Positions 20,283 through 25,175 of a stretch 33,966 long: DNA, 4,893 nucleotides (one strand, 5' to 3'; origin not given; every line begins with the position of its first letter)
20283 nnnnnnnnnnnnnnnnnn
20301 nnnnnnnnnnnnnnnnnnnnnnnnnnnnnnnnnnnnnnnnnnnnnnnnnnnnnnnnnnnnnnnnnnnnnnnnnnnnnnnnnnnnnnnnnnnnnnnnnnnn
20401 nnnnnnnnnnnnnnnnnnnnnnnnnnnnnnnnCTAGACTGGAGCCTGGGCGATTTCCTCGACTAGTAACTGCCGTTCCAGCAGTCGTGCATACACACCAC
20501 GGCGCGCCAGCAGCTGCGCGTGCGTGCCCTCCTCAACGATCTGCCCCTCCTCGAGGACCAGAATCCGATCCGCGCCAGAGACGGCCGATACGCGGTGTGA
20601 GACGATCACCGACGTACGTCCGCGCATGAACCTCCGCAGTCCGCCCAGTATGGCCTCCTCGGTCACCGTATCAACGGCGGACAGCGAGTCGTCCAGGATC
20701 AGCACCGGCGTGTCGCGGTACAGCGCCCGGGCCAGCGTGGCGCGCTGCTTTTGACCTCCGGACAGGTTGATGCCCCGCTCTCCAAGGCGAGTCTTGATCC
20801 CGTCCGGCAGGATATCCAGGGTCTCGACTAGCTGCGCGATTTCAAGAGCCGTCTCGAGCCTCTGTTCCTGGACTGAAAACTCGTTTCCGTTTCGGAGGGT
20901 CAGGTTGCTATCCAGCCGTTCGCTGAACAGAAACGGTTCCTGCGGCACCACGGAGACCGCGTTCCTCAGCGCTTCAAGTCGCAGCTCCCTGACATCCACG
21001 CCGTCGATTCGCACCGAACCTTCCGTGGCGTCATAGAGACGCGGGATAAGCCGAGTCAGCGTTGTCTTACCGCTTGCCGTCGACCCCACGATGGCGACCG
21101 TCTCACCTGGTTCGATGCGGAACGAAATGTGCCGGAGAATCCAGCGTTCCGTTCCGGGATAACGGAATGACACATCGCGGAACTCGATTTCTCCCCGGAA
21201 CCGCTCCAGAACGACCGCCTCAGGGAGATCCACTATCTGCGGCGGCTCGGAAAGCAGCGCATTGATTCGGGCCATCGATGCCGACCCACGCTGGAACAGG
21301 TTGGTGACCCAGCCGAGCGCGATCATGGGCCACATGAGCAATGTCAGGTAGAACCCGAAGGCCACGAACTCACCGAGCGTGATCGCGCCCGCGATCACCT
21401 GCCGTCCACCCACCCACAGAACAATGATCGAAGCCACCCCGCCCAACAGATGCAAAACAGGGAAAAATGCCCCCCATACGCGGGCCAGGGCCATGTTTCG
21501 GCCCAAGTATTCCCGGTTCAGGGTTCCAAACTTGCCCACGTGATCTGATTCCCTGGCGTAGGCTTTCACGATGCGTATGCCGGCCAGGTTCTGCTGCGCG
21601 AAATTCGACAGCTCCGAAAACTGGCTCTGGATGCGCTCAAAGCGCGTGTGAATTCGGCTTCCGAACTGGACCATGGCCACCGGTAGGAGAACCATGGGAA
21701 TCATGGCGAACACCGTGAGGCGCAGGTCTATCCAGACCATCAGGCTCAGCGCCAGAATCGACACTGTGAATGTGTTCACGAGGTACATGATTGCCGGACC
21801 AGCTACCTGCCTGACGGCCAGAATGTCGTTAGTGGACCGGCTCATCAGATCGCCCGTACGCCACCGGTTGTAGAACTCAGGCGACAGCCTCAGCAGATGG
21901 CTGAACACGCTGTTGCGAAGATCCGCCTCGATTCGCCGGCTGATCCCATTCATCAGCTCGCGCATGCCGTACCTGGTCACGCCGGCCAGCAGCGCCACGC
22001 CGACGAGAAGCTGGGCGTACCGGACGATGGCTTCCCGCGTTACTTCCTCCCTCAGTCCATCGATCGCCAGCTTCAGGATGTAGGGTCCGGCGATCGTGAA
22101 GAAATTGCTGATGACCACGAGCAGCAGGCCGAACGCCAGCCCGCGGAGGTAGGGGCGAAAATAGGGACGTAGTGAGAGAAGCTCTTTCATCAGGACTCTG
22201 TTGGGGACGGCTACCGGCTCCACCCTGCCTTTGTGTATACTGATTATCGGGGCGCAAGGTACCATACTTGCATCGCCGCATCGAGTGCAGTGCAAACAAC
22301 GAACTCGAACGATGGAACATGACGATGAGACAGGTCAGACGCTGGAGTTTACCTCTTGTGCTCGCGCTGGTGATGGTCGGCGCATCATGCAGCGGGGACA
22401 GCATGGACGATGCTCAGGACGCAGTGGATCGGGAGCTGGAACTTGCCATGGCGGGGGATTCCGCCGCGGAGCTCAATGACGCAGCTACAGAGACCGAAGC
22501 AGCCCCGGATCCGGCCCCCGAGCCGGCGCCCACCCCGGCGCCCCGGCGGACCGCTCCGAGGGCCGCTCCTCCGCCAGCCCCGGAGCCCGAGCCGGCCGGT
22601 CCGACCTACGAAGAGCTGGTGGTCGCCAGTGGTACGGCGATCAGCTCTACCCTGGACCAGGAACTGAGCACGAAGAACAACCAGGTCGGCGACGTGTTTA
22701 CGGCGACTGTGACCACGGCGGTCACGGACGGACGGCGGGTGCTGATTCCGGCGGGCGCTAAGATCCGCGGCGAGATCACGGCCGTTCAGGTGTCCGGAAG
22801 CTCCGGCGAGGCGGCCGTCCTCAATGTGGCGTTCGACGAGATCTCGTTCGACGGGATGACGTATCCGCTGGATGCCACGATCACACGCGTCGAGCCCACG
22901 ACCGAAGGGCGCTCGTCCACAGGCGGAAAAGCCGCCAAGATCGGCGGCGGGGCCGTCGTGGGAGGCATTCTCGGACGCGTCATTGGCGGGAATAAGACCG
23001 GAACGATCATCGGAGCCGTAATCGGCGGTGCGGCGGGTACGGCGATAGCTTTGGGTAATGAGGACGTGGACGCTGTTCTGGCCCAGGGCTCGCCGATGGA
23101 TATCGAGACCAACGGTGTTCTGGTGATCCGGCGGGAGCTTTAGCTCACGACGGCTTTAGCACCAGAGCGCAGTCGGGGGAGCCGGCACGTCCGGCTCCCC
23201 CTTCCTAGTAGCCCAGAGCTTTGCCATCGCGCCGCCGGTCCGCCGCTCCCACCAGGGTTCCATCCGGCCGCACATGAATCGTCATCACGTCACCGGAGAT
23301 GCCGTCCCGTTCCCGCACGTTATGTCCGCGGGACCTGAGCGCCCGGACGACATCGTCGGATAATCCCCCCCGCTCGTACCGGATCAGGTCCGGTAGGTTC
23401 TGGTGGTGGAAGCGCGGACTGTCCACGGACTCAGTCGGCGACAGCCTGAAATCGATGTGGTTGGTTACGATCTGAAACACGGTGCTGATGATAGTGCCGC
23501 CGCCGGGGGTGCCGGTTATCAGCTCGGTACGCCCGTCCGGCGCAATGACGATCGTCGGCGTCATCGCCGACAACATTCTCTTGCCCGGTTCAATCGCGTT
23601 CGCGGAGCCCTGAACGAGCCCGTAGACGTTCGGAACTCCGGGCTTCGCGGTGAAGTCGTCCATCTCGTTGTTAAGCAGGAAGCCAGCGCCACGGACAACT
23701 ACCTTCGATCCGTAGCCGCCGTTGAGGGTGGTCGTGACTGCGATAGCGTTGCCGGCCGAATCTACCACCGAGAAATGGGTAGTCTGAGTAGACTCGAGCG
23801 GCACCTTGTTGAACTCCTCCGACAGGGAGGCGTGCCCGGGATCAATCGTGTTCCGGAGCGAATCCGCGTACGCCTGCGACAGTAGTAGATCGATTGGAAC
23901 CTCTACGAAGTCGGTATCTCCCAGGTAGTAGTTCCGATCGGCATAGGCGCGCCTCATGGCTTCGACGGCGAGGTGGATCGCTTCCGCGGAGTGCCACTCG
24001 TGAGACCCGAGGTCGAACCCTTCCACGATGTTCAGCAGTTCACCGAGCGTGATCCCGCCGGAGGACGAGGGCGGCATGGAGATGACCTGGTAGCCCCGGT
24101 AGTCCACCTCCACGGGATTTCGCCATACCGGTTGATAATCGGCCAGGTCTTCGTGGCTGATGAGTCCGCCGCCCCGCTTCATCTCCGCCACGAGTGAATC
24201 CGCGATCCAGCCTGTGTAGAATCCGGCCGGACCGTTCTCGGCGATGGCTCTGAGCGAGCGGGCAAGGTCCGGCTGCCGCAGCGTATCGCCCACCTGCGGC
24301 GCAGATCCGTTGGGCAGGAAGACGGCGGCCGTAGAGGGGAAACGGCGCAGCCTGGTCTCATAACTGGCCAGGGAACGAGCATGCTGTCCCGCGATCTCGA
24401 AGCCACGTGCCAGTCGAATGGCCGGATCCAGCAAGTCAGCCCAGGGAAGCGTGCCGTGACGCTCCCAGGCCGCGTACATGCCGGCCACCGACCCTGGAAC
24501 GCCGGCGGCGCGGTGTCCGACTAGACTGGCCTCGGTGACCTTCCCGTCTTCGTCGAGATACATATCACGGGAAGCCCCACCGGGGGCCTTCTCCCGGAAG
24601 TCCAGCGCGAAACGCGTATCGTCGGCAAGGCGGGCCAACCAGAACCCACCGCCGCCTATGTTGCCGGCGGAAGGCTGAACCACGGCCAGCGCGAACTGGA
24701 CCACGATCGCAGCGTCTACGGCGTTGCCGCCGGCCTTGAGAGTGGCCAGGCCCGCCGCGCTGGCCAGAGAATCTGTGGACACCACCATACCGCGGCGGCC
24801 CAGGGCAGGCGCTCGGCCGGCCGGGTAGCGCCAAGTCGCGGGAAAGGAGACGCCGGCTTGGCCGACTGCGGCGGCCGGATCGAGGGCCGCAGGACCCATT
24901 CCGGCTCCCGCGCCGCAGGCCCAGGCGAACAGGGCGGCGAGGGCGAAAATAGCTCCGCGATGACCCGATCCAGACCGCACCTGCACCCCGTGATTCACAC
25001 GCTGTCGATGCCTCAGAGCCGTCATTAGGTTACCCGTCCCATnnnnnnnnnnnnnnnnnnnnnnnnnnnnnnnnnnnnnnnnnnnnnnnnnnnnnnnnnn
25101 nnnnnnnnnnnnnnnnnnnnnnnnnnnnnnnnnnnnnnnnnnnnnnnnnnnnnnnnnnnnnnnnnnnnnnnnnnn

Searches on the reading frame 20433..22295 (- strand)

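Call 60: search_protein_families(library=pfam, proteins=[window:20433-22295:-], max_evalue=0.0001)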
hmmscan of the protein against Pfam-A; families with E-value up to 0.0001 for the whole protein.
window:20433-22295:- (620 aa): 2 families
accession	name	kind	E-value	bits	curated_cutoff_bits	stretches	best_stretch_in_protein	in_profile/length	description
PF00664.28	ABC_membrane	-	2.6e-44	152.4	28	1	54-324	2-274/274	ABC transporter transmembrane region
PF00005.33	ABC_tran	-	4.8e-29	102.2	25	1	387-537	1-135/137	ABC transporter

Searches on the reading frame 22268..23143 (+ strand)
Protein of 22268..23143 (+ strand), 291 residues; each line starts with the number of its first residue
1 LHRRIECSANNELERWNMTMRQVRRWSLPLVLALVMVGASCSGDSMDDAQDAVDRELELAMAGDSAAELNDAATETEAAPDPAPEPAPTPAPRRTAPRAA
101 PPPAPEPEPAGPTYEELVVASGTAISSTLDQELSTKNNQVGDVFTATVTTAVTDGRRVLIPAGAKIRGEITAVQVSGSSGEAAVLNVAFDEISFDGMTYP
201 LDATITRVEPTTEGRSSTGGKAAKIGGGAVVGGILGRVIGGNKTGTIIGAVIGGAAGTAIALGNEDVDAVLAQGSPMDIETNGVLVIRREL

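Call 60: search_protein_families(library=pfam, proteins=[window:22268-23143:+], max_evalue=0.0001)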
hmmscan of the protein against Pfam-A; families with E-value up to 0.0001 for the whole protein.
window:22268-23143:+ (291 aa): 2 families
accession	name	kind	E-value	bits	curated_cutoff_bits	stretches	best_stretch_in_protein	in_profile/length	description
PF05433.20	Rick_17kDa_Anti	-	4.3e-05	23.8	24.2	0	227-261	5-39/43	Glycine zipper 2TM domain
PF13488.11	Gly-zipper_Omp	-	9e-05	22.8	25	0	226-261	4-39/46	Glycine zipper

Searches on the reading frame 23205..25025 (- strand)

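Call 60: search_protein_families(library=pfam, proteins=[window:23205-25025:-], max_evalue=0.0001)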
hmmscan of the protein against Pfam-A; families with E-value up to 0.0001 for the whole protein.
window:23205-25025:- (606 aa): 1 family
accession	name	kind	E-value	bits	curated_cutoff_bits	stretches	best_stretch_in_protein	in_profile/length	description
PF01019.26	G_glu_transpept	-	7.5e-174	579.7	27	1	95-601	3-512/512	Gamma-glutamyltranspeptidase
